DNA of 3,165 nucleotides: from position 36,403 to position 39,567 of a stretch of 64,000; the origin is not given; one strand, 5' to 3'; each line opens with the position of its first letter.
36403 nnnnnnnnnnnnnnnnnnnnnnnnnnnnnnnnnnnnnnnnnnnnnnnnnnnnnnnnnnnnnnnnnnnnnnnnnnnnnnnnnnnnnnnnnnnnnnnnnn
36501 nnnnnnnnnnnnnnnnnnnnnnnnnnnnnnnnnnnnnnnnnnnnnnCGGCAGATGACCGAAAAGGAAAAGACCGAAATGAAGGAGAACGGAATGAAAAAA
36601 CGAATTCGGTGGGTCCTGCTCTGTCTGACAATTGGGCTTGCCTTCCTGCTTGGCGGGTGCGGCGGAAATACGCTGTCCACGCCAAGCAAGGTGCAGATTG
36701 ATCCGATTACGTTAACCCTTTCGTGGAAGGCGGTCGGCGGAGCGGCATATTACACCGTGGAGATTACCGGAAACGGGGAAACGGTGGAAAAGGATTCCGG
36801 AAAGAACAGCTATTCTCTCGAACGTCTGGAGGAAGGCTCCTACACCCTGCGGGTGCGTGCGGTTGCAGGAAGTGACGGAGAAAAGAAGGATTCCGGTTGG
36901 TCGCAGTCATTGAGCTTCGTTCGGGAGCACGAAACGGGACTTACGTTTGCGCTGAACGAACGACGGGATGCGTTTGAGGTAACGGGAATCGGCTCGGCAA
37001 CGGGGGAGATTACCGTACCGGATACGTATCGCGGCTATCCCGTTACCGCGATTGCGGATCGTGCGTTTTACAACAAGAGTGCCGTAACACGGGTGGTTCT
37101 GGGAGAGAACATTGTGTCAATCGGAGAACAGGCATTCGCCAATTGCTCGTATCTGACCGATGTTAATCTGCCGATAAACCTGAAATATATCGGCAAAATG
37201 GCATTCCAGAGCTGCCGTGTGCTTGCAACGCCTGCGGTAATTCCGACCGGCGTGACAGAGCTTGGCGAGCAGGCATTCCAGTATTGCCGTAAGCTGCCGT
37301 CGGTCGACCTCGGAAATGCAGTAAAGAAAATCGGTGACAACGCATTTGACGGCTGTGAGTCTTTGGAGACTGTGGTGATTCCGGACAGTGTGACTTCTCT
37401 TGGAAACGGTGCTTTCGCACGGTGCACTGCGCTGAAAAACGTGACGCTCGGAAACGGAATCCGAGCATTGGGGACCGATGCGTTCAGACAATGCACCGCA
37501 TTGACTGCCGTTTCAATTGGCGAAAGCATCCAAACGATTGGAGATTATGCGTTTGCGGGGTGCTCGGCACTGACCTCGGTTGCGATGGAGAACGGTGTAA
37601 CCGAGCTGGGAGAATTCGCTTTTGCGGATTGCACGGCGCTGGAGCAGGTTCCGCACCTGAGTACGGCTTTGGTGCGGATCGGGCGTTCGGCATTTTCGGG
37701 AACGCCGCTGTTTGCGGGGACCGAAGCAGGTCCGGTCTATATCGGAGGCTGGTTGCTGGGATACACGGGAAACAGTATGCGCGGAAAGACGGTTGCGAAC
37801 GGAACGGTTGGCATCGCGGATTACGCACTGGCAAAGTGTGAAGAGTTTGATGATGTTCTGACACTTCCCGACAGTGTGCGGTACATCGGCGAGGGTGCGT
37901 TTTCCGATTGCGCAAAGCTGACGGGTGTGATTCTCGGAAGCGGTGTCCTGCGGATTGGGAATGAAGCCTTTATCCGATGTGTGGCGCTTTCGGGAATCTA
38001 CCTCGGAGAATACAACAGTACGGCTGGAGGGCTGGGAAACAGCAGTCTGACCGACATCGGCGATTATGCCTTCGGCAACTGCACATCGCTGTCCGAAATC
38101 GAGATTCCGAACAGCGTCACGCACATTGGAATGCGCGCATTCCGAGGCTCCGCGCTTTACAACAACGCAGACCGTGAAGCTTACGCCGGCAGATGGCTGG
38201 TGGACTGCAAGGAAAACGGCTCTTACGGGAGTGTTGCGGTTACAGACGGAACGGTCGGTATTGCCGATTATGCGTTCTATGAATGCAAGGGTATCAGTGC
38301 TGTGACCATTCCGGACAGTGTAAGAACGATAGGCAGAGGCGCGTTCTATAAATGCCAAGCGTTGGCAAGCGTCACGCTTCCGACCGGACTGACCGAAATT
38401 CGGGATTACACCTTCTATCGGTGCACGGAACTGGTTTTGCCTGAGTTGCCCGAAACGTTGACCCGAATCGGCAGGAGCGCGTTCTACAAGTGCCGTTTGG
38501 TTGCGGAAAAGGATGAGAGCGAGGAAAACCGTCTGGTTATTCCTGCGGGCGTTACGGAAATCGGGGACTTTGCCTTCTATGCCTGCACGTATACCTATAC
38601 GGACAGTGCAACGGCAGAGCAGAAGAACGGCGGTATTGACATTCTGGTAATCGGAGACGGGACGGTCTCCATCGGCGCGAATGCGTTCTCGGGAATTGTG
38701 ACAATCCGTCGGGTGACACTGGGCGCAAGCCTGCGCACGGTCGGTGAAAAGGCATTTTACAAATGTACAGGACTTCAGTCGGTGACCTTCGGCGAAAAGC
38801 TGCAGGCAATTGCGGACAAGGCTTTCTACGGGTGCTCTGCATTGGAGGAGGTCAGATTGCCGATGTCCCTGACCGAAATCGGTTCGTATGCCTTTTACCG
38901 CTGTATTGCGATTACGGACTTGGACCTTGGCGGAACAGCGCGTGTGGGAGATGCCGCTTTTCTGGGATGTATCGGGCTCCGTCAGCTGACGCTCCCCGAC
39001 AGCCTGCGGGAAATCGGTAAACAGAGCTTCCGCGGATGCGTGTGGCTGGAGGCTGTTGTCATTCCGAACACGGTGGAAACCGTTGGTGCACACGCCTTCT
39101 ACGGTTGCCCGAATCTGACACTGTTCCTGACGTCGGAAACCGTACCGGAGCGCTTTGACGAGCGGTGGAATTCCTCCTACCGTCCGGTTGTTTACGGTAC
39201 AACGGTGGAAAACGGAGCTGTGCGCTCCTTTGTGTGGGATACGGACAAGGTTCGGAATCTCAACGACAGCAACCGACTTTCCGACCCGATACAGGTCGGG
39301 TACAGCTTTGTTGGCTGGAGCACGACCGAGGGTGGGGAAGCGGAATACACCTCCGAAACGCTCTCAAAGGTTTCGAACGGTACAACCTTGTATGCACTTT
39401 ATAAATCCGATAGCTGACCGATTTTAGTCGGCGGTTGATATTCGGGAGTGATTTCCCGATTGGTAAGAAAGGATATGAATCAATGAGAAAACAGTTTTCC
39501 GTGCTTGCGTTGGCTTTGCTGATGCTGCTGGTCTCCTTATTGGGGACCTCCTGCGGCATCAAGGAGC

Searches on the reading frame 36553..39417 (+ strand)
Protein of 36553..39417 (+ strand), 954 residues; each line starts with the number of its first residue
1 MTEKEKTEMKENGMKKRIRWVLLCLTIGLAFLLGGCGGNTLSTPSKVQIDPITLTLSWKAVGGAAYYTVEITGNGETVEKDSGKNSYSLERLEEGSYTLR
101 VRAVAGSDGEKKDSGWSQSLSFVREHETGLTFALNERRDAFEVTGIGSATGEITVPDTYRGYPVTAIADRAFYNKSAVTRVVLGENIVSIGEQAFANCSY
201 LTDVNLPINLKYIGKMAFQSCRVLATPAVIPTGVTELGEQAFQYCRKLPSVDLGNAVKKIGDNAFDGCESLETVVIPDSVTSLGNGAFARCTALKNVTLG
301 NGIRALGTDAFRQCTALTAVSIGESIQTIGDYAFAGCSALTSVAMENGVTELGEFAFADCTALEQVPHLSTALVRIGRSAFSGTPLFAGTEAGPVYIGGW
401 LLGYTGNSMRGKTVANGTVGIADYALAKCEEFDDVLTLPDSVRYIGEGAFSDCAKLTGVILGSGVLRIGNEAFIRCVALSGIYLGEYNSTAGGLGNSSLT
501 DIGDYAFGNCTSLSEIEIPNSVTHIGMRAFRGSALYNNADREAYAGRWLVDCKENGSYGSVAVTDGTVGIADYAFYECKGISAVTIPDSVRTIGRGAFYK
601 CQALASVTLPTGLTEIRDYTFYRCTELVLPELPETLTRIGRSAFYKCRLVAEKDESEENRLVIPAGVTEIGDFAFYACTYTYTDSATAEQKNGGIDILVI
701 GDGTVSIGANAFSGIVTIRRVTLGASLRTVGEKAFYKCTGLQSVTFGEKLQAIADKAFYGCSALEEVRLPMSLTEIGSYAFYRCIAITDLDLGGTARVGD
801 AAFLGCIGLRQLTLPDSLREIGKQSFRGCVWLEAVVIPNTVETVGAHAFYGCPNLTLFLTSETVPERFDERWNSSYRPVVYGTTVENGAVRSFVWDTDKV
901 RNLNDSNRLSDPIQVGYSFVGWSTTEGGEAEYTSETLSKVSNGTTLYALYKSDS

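Call 11: search_protein_families(library=pfam, proteins=[window:36553-39417:+], max_evalue=0.00001)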
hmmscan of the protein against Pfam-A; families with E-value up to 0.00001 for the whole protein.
window:36553-39417:+ (954 aa): 3 families
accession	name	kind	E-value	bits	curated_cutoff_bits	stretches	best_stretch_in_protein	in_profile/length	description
PF13306.12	LRR_5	-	3.7e-144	473.4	27.7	6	165-295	1-127/127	BspA type Leucine rich repeat region (6 copies)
PF13855.12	LRR_8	-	1.7e-20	73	27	0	300-343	10-54/61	Leucine rich repeat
PF09479.16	Flg_new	-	1.1e-06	29.1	27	1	898-948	14-64/65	Listeria-Bacteroides repeat domain (List_Bact_rpt)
